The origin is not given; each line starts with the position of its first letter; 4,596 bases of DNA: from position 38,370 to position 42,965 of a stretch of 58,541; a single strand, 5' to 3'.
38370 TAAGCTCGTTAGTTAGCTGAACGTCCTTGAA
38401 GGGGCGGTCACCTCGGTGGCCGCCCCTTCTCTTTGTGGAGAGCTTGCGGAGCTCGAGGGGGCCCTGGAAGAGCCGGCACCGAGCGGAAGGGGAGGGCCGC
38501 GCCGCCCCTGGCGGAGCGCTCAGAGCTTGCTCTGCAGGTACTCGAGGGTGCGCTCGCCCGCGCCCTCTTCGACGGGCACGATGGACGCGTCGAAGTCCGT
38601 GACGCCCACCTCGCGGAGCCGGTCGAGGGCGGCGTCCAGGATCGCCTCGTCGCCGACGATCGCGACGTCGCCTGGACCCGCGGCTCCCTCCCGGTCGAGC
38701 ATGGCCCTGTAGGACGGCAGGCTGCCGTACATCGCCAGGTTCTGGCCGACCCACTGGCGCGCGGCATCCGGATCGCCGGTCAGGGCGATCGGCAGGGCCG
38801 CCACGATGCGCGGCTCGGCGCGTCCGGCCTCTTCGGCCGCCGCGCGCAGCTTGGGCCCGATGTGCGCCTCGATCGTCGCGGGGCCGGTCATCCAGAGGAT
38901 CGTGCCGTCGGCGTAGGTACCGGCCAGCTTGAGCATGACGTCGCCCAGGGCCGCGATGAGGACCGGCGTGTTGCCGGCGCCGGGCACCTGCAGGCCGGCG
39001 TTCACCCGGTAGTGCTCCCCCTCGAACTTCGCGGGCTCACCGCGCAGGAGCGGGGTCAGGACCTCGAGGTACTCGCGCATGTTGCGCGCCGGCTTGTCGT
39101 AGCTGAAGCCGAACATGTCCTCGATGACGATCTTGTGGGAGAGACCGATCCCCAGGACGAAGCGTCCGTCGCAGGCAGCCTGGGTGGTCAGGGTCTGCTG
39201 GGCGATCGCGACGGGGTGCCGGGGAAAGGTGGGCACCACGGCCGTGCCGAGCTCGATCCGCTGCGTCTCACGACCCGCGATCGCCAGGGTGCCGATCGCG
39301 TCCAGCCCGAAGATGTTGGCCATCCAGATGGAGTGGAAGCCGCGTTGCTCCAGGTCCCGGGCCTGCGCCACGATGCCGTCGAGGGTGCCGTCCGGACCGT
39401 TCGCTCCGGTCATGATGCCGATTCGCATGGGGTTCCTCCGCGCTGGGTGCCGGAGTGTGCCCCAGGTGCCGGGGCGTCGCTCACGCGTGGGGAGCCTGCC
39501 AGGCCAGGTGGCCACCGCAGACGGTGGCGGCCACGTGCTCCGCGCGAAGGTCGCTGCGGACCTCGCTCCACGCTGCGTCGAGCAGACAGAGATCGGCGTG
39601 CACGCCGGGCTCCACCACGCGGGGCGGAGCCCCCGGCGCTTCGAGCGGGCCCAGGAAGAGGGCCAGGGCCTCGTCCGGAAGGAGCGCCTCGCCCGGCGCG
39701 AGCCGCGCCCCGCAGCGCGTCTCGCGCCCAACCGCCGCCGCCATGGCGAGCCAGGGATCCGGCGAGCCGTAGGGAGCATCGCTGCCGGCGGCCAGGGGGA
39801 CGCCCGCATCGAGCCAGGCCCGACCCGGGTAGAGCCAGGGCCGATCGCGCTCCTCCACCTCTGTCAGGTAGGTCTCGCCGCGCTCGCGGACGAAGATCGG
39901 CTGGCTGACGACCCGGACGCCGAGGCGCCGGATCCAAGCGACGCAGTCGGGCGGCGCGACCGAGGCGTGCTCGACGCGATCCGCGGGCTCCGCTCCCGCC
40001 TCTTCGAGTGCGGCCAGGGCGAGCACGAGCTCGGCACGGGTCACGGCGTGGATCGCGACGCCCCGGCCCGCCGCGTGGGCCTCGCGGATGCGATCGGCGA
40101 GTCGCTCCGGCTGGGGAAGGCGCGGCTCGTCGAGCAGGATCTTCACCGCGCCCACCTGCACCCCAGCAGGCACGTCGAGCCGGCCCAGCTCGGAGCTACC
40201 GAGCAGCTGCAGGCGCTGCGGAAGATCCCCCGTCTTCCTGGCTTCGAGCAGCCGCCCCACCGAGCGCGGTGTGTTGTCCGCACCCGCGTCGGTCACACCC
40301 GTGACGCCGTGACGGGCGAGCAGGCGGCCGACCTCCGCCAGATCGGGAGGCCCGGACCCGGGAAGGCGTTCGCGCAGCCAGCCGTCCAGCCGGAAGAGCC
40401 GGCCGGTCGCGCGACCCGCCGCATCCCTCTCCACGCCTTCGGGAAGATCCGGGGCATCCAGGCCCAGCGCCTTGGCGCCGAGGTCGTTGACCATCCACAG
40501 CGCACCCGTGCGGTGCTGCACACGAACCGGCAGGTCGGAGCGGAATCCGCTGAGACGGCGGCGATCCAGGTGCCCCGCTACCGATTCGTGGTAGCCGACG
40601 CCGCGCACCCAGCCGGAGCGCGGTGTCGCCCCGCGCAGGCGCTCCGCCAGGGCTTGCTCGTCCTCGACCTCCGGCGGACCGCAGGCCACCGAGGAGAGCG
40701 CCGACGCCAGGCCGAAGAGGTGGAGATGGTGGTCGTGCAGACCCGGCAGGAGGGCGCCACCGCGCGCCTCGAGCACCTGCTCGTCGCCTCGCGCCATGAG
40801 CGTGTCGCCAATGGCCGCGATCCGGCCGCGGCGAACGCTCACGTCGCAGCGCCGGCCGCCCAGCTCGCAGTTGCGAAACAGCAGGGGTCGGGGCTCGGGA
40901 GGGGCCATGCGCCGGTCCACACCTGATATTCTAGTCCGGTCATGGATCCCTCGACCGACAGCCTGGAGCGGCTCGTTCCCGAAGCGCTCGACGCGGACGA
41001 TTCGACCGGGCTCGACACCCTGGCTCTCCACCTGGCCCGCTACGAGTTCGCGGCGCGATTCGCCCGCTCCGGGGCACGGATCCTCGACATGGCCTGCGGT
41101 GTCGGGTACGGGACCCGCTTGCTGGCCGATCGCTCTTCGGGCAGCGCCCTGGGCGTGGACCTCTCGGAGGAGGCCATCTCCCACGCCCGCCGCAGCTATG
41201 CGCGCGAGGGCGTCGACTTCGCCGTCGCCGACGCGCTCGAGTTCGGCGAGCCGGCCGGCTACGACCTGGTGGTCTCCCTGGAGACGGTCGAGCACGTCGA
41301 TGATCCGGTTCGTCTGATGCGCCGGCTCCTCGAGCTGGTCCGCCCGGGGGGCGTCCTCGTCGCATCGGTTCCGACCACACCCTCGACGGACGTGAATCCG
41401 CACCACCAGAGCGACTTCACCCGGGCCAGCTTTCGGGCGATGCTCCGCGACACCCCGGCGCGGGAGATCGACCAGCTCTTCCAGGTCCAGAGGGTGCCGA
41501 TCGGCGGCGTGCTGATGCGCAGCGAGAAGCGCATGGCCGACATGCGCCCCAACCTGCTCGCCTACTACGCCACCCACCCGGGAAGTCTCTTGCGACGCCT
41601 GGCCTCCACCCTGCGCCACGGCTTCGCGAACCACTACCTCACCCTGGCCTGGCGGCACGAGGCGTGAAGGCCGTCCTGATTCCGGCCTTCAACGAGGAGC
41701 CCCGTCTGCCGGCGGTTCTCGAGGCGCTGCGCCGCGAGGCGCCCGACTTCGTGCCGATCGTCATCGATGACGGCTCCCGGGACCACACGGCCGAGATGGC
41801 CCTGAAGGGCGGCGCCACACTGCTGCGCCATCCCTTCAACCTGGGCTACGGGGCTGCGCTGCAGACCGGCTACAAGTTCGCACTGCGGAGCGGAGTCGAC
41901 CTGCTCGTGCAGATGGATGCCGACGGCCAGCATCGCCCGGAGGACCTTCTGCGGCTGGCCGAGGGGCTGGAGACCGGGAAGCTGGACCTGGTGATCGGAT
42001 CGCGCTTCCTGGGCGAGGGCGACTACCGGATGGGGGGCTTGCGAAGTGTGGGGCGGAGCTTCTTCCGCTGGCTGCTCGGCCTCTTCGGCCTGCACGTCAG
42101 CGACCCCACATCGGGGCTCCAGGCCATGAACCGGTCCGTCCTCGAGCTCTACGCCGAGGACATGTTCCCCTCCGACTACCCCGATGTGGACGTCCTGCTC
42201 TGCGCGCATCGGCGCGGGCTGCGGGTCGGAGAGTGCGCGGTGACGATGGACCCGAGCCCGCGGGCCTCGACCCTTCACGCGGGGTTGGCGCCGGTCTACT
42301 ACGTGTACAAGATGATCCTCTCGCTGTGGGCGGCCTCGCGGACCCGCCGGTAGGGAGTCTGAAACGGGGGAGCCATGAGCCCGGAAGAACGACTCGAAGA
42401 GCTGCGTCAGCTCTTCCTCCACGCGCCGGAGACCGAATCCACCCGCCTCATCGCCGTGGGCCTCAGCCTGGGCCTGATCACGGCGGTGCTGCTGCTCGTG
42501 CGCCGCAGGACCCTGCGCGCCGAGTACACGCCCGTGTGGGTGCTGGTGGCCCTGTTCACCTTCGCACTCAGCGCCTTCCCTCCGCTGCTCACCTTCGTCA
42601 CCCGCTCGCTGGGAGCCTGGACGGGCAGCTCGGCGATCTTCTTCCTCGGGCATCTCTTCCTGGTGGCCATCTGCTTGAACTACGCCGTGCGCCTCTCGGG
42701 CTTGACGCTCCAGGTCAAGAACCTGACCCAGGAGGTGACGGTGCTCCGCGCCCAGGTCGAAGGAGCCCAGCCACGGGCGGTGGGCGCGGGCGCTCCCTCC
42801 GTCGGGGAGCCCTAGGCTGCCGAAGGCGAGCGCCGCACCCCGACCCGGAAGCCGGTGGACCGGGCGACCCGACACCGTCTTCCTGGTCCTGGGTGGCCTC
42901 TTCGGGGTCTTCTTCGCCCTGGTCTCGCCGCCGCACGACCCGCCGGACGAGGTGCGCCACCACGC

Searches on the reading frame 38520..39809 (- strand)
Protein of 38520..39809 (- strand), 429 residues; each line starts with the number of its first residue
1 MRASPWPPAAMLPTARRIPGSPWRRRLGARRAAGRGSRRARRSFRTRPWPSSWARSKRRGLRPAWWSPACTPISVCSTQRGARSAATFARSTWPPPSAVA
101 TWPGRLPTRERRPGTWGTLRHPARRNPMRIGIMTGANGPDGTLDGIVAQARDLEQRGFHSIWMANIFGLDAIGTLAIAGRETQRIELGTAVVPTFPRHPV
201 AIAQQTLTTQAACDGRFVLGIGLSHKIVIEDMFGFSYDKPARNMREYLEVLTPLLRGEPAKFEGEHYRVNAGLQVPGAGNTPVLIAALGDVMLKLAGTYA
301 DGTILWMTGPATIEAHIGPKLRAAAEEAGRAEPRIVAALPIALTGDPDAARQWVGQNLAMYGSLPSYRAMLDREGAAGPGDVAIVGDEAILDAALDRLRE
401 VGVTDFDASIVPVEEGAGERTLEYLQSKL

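Call 8: search_protein_families(library=pfam, proteins=[window:38520-39809:-], max_evalue=0.01)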
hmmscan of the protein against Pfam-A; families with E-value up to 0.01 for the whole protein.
window:38520-39809:- (429 aa): 1 family
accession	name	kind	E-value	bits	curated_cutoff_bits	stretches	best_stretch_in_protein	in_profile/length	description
PF00296.26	Bac_luciferase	-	2.5e-58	198.3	27.9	1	135-380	16-264/314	Luciferase-like monooxygenase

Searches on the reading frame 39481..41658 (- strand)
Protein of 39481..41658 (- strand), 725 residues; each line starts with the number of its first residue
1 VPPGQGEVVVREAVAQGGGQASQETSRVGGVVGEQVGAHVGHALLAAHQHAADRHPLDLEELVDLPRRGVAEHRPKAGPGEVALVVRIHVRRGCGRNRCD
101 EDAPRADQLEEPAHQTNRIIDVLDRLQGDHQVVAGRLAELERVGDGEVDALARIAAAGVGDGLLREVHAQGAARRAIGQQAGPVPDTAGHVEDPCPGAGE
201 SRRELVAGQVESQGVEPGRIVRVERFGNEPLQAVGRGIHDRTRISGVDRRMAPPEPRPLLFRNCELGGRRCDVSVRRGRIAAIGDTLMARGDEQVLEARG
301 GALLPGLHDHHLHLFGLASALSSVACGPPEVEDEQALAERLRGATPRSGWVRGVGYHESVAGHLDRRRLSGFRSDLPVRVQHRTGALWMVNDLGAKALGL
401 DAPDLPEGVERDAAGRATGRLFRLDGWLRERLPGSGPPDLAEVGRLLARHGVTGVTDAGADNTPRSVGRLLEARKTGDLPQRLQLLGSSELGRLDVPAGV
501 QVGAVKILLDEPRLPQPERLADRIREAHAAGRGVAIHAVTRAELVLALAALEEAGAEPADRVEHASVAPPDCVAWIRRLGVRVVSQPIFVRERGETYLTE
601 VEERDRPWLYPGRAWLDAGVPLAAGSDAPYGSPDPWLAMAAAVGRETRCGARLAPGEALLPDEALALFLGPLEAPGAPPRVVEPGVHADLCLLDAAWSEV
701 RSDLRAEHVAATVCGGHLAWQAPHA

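Call 8: search_protein_families(library=pfam, proteins=[window:39481-41658:-], max_evalue=0.01)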
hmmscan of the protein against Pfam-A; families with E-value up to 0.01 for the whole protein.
window:39481-41658:- (725 aa): 1 family
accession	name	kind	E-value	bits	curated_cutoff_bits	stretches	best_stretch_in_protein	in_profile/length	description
PF07969.17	Amidohydro_3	-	3e-35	123.1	29.7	1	294-717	1-469/472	Amidohydrolase family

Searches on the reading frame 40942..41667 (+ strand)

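Call 8: search_protein_families(library=pfam, proteins=[window:40942-41667:+], max_evalue=0.01)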
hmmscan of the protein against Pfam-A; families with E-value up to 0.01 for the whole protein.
window:40942-41667:+ (241 aa): 12 families
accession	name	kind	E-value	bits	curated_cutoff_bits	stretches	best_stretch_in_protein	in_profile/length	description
PF13489.12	Methyltransf_23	-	1.2e-17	64.6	27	1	36-161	15-131/164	Methyltransferase domain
PF08241.18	Methyltransf_11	-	1.4e-17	64.6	21.2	1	48-140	1-94/95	Methyltransferase domain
PF13649.12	Methyltransf_25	-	2.1e-17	64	27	1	47-137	1-97/97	Methyltransferase domain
PF13847.12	Methyltransf_31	-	2.6e-15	56.8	27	1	42-145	2-113/145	Methyltransferase domain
PF08242.18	Methyltransf_12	-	8.7e-15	55.7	30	1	48-139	1-98/98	Methyltransferase domain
PF02353.26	CMAS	-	3.5e-07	30.3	27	1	43-156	62-179/273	Mycolic acid cyclopropane synthetase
PF05401.17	NodS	-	3e-06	27.7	24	1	6-138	3-141/201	Nodulation protein S (NodS)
PF07021.18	MetW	-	7.3e-05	22.9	21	1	35-133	5-102/193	Methionine biosynthesis protein MetW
PF05175.20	MTS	-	0.00016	21.8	23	1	43-112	31-104/170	Methyltransferase small domain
PF01209.24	Ubie_methyltran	-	0.00022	21.1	20.1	1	41-141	45-151/233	ubiE/COQ5 methyltransferase family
PF01135.25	PCMT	-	0.0029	17.8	20.3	1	42-144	72-174/210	Protein-L-isoaspartate(D-aspartate) O-methyltransferase (PCMT)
PF13679.12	Methyltransf_32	-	0.0031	17.9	27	1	44-90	26-77/143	Methyltransferase domain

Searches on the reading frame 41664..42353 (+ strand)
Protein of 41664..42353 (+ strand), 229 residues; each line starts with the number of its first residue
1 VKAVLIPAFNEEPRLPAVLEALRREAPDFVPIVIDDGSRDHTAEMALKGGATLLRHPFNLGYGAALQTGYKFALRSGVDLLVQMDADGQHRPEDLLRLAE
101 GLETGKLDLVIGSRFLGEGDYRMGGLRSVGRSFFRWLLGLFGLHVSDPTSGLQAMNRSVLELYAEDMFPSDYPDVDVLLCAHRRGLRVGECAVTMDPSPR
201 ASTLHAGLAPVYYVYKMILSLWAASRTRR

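Call 51: search_protein_families(library=pfam, proteins=[window:41664-42353:+], max_evalue=0.05)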
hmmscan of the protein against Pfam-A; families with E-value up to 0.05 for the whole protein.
window:41664-42353:+ (229 aa): 1 family
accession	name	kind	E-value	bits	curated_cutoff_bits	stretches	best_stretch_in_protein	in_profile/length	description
PF00535.33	Glycos_transf_2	-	9.7e-24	84.6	23.3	1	4-161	2-165/168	Glycosyl transferase family 2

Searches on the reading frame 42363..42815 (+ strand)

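Call 8: search_protein_families(library=pfam, proteins=[window:42363-42815:+], max_evalue=0.01)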
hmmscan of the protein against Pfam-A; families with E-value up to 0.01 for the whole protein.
window:42363-42815:+ (150 aa): 1 family
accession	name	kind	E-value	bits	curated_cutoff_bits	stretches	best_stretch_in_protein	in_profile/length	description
PF10066.14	DUF2304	-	1.7e-19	70.4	25.5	1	28-130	3-105/106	Uncharacterized conserved protein (DUF2304)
